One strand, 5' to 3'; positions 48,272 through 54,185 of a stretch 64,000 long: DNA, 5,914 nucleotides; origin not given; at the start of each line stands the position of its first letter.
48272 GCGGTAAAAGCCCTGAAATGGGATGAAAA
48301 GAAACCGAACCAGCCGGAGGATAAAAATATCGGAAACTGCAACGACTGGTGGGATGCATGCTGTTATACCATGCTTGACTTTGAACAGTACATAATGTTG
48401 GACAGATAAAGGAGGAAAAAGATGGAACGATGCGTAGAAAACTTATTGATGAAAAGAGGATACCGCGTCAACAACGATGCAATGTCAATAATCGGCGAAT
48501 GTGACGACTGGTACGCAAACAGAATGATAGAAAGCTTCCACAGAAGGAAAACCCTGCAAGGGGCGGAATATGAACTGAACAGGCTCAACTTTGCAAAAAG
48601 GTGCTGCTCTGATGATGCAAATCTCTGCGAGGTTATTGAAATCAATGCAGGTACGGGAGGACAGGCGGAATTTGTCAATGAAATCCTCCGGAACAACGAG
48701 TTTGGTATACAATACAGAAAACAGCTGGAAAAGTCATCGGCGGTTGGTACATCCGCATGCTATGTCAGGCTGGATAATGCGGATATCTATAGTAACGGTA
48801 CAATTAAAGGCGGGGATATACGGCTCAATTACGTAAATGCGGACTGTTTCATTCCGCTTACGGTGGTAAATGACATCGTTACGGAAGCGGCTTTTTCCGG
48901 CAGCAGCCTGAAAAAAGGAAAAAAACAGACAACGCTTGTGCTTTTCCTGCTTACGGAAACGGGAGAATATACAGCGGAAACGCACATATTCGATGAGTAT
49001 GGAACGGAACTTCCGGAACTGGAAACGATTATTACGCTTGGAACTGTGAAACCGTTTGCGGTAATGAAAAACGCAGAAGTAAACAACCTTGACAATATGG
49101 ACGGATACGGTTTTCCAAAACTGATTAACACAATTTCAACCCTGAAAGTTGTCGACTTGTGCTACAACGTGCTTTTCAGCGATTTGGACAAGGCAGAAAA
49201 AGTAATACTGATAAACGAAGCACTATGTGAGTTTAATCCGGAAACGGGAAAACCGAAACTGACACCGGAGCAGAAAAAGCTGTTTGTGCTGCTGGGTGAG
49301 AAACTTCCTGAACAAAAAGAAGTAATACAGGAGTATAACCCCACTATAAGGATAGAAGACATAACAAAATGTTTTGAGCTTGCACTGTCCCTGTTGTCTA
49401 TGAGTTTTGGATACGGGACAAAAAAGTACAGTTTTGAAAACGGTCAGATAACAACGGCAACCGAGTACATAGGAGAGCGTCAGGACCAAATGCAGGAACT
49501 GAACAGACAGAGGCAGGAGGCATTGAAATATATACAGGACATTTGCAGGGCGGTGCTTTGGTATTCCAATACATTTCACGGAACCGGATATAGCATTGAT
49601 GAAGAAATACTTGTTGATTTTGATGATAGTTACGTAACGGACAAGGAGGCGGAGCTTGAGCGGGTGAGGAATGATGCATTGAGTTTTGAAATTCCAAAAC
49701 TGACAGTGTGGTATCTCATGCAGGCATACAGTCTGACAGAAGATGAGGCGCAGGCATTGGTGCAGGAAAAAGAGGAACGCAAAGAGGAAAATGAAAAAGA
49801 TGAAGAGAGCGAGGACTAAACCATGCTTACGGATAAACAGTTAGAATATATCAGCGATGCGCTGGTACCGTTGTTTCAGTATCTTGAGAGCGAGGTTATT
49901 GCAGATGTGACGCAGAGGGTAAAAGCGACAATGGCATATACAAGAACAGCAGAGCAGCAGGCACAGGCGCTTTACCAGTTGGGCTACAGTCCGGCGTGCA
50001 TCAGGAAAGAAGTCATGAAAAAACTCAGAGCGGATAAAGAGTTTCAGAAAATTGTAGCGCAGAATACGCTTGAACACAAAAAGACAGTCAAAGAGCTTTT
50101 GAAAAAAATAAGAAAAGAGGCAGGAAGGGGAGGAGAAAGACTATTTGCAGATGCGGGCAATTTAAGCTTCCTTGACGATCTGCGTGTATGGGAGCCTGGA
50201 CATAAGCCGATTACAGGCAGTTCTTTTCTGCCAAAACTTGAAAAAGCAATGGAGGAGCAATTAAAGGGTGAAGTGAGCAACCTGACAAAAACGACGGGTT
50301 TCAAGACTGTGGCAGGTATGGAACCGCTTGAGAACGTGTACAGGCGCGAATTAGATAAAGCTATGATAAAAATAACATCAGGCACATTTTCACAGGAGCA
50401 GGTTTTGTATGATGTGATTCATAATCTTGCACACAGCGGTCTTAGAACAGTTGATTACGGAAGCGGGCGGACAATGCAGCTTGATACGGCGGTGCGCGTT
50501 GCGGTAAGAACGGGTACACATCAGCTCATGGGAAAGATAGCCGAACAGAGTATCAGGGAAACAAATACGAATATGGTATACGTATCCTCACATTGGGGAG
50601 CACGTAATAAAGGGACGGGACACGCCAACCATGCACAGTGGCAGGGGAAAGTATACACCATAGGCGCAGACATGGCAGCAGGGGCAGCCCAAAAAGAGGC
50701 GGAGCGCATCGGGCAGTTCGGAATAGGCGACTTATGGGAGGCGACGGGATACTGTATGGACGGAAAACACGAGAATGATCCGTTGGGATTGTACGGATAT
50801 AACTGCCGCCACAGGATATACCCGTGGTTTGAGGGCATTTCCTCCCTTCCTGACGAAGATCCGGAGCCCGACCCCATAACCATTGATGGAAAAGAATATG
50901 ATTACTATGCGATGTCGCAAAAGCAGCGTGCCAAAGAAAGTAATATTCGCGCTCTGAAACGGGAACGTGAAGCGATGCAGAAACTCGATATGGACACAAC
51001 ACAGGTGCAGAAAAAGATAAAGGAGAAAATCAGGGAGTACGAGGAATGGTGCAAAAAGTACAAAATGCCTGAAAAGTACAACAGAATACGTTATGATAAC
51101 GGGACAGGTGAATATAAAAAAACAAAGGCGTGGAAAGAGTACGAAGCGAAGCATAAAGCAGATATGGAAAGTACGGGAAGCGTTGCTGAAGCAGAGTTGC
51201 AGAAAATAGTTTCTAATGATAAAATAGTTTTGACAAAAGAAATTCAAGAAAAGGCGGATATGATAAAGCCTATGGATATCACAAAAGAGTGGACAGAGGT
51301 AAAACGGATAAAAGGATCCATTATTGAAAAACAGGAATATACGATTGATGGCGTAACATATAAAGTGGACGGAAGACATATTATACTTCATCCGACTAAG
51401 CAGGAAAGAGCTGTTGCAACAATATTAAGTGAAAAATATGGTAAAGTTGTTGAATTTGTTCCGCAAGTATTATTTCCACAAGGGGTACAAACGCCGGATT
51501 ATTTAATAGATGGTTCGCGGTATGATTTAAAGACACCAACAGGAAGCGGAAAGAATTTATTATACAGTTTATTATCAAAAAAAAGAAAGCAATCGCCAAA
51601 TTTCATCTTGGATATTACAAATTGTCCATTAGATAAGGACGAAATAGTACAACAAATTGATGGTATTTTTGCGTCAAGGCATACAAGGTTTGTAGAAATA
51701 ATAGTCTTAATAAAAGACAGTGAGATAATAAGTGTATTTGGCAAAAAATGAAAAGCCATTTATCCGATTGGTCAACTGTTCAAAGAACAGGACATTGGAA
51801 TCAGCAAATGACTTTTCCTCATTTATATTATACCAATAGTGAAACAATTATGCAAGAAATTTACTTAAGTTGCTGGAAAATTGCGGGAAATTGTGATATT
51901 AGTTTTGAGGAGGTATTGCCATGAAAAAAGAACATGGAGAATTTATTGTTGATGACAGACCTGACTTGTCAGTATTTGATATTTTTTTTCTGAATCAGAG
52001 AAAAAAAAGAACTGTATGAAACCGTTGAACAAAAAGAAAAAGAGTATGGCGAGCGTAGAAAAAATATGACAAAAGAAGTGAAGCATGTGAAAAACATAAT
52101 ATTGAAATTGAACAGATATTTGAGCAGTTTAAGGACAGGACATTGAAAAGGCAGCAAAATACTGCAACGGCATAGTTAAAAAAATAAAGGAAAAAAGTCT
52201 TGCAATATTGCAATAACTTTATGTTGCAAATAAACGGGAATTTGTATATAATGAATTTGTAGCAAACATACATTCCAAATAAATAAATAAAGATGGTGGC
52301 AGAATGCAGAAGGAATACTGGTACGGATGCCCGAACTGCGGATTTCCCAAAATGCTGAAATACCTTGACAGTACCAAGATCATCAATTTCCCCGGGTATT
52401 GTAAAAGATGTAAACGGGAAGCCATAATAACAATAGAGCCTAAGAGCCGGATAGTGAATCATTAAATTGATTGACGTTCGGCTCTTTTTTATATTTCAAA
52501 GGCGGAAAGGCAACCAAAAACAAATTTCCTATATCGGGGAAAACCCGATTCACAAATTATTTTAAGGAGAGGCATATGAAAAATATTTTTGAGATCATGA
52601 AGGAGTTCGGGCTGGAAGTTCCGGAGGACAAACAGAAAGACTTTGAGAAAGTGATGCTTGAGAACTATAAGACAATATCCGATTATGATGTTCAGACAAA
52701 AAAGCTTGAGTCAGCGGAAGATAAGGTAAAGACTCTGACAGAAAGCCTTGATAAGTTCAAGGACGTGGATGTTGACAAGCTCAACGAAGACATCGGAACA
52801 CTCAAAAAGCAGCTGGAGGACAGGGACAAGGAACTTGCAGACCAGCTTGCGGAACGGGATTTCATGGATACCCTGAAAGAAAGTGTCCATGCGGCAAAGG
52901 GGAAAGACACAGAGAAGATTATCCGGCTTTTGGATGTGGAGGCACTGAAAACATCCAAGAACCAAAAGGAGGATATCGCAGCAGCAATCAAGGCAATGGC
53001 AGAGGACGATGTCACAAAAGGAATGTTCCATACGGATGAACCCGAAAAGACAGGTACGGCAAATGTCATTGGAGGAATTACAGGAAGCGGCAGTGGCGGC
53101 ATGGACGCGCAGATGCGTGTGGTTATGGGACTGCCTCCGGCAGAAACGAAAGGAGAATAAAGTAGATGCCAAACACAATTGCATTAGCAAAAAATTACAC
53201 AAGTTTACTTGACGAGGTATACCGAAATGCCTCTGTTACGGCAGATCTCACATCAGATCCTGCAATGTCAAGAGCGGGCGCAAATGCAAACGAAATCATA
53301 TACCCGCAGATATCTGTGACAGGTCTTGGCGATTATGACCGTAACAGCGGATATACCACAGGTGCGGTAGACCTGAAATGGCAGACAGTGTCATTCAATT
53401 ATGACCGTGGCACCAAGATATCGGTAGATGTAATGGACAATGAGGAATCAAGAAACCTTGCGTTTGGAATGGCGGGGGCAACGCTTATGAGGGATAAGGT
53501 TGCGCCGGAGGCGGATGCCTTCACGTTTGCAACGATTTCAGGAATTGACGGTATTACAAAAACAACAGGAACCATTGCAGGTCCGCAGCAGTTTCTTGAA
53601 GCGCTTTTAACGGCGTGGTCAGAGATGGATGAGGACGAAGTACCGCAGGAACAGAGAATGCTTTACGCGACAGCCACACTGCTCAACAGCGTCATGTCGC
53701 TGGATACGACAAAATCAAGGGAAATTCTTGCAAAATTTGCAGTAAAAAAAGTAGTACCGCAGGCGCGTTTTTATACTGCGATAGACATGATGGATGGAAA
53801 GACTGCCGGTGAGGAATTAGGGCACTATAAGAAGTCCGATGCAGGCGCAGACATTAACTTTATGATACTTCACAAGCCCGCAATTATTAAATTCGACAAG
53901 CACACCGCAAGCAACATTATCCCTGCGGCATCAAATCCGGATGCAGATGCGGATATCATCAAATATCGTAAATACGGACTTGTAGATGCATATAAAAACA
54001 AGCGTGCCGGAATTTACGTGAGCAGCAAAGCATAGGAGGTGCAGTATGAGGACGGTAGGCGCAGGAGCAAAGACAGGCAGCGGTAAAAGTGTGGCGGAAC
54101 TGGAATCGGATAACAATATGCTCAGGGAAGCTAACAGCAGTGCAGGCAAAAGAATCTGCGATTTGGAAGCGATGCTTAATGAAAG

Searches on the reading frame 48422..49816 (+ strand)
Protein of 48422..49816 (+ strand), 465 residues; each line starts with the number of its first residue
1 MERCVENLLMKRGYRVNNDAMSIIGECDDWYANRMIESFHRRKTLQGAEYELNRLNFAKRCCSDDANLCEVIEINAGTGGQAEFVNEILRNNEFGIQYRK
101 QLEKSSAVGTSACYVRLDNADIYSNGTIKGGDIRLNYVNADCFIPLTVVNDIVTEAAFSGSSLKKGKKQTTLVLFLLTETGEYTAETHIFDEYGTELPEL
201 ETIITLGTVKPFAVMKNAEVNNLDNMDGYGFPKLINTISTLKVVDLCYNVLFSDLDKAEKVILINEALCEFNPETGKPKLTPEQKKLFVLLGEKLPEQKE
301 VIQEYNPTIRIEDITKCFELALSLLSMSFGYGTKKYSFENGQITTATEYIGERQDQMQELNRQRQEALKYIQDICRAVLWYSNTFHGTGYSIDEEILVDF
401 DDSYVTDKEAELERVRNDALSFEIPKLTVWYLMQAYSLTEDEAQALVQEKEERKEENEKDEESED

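Call 46: search_protein_families(library=phrogs, proteins=[window:48422-49816:+], max_evalue=0.001)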
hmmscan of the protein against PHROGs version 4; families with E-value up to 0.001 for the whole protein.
window:48422-49816:+ (465 aa): 1 family
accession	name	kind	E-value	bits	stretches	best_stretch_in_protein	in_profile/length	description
phrog_533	-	head and packaging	3.9e-74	251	1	16-461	27-487/495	portal protein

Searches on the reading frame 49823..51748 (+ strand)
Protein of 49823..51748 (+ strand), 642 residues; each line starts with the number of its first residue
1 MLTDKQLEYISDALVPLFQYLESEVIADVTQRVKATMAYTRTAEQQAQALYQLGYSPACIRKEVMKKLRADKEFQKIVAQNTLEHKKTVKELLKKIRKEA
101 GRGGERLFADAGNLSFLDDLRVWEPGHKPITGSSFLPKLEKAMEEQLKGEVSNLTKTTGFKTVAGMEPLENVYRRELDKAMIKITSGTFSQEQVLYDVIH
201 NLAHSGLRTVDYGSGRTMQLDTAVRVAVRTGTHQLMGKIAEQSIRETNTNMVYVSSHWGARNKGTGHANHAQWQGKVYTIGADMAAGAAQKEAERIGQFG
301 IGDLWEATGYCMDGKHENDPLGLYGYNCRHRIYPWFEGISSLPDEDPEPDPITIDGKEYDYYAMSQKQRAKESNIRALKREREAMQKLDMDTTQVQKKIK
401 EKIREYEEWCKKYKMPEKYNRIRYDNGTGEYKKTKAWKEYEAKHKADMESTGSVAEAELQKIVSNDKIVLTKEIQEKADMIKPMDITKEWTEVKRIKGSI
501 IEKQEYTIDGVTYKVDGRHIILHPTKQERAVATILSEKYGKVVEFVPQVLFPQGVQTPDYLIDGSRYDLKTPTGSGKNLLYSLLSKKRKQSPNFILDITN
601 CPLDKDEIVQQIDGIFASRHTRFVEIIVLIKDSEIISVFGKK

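Call 46: search_protein_families(library=phrogs, proteins=[window:49823-51748:+], max_evalue=0.001)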
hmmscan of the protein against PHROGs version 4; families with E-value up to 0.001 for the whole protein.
window:49823-51748:+ (642 aa): 3 families
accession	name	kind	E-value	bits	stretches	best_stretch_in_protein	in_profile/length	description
phrog_581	-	head and packaging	1.5e-79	269.5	1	1-512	19-457/564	minor head protein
phrog_12049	-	head and packaging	7.8e-10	39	1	171-410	137-349/745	head morphogenesis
phrog_13257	-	head and packaging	5.4e-09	36.7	1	425-632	206-394/405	head maturation protease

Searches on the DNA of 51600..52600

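Call 43: search_rna_families(source=window, start=51600, end=52600, threshold=evalue, max_evalue=10)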
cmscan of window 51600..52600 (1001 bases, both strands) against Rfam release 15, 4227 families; matches with E-value up to 10: 5.
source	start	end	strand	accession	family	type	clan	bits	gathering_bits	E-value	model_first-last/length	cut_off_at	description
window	51981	52007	+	RF04239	mir-4679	Gene; miRNA;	-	19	88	1.3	1-75/75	no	mir-4679 microRNA precursor family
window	51980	52030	-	RF02716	sno_ncR3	Gene; snRNA; snoRNA; CD-box;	-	18.8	88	0.4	1-75/75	no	Small nucleolar RNA ncR3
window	51981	52009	-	RF04239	mir-4679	Gene; miRNA;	-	17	88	4.4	1-75/75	no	mir-4679 microRNA precursor family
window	52424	52568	-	RF01252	snR5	Gene; snRNA; snoRNA; HACA-box;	CL00038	16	45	4.6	1-196/196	no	Small nucleolar RNA snR5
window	51694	51798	+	RF04178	BTnc005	Gene; sRNA;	-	11.7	174.8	8.3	1-205/205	no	Bacteroides sRNA BTnc005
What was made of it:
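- Tried and rejected: Only noise-level Rfam hits turned up (call 43).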

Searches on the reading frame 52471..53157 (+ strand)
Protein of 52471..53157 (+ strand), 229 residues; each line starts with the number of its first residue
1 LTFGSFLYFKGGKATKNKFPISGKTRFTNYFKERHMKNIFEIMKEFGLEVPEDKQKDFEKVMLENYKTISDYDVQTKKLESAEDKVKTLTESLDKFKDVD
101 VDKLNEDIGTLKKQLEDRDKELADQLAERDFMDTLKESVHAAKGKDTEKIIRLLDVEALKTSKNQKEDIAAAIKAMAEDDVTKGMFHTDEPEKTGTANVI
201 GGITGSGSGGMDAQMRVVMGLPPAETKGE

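Call 46: search_protein_families(library=phrogs, proteins=[window:52471-53157:+], max_evalue=0.001)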
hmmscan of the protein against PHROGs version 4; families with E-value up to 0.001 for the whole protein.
window:52471-53157:+ (229 aa): 1 family
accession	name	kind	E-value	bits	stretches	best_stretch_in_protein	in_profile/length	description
phrog_194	-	head and packaging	7.5e-23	82.8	1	31-209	14-192/335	head scaffolding protein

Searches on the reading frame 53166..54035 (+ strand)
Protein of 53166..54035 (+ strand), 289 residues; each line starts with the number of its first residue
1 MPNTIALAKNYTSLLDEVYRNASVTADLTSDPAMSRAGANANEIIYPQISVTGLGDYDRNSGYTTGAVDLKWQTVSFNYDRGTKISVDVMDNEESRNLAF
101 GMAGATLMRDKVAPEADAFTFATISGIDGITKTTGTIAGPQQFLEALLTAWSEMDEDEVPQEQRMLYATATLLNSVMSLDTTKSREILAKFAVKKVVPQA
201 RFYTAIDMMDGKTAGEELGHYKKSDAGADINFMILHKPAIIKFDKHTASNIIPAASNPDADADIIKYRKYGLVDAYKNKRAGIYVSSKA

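Call 4: search_protein_families(library=pfam, proteins=[window:53166-54035:+], max_evalue=0.1)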
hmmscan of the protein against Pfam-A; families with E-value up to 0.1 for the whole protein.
window:53166-54035:+ (289 aa): 0 families

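Call 7: search_protein_families(library=phrogs, proteins=[window:53166-54035:+], max_evalue=0.01)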
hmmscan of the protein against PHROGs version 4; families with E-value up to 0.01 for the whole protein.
window:53166-54035:+ (289 aa): 1 family
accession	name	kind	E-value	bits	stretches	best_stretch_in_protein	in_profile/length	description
phrog_422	-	head and packaging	5.1e-64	217.6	1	1-288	1-293/297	major head protein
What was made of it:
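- On TAG-recoded (code 15) phage: The capsid gene 53166-54035 ends in TAG and is full length against phrog_422 (call 7).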
